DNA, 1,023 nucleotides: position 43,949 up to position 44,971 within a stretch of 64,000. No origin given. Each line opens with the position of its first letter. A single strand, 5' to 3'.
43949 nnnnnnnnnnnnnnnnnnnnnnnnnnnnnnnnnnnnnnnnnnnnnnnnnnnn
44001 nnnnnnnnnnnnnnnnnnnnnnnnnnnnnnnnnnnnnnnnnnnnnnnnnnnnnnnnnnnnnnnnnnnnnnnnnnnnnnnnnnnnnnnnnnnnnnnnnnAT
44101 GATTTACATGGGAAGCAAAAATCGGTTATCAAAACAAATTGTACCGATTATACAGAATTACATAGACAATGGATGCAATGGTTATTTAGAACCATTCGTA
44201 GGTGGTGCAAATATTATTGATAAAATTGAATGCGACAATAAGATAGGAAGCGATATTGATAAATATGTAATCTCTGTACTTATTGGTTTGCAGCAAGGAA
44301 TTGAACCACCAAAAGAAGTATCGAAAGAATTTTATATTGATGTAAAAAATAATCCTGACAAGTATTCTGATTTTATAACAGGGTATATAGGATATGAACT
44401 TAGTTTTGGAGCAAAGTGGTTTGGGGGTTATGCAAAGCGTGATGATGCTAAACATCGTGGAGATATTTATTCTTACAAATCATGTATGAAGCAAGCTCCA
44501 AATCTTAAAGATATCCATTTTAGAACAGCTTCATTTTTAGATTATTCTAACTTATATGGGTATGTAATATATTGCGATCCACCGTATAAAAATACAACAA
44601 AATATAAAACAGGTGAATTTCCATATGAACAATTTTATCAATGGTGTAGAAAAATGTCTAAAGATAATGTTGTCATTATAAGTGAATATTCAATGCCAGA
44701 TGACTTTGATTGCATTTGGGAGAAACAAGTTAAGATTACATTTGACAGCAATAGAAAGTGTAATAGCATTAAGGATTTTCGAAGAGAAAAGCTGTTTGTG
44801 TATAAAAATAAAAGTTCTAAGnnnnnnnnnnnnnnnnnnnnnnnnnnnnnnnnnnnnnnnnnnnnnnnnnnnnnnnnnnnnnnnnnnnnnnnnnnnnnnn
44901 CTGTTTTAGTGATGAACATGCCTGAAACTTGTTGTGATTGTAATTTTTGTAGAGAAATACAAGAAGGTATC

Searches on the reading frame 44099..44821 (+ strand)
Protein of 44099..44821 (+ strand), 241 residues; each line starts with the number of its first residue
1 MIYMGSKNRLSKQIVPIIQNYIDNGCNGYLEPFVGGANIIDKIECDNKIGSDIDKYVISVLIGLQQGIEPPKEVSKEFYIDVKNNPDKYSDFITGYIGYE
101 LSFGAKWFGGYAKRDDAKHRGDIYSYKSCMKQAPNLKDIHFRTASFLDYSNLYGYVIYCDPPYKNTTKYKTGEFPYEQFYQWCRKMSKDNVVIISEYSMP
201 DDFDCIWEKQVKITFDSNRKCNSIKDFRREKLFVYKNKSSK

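Call 3: search_protein_families(library=pfam, proteins=[window:44099-44821:+], max_evalue=0.01)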
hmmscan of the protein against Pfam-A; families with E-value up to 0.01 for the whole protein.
window:44099-44821:+ (241 aa): 1 family
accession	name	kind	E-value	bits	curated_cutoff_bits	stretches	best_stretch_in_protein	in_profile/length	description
PF02086.21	MethyltransfD12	-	1.1e-10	42.2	22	1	3-181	1-212/253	D12 class N6 adenine-specific DNA methyltransferase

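Call 35: search_protein_families(library=phrogs, proteins=[window:44099-44821:+], max_evalue=0.00001)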
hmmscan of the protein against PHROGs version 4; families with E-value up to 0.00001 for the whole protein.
window:44099-44821:+ (241 aa): 2 families
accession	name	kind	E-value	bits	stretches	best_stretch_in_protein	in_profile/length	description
phrog_56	-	other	2.6e-26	94.1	1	2-238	66-325/647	DNA methyltransferase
phrog_36652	-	unknown function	8.2e-09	36.5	0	173-236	156-217/219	-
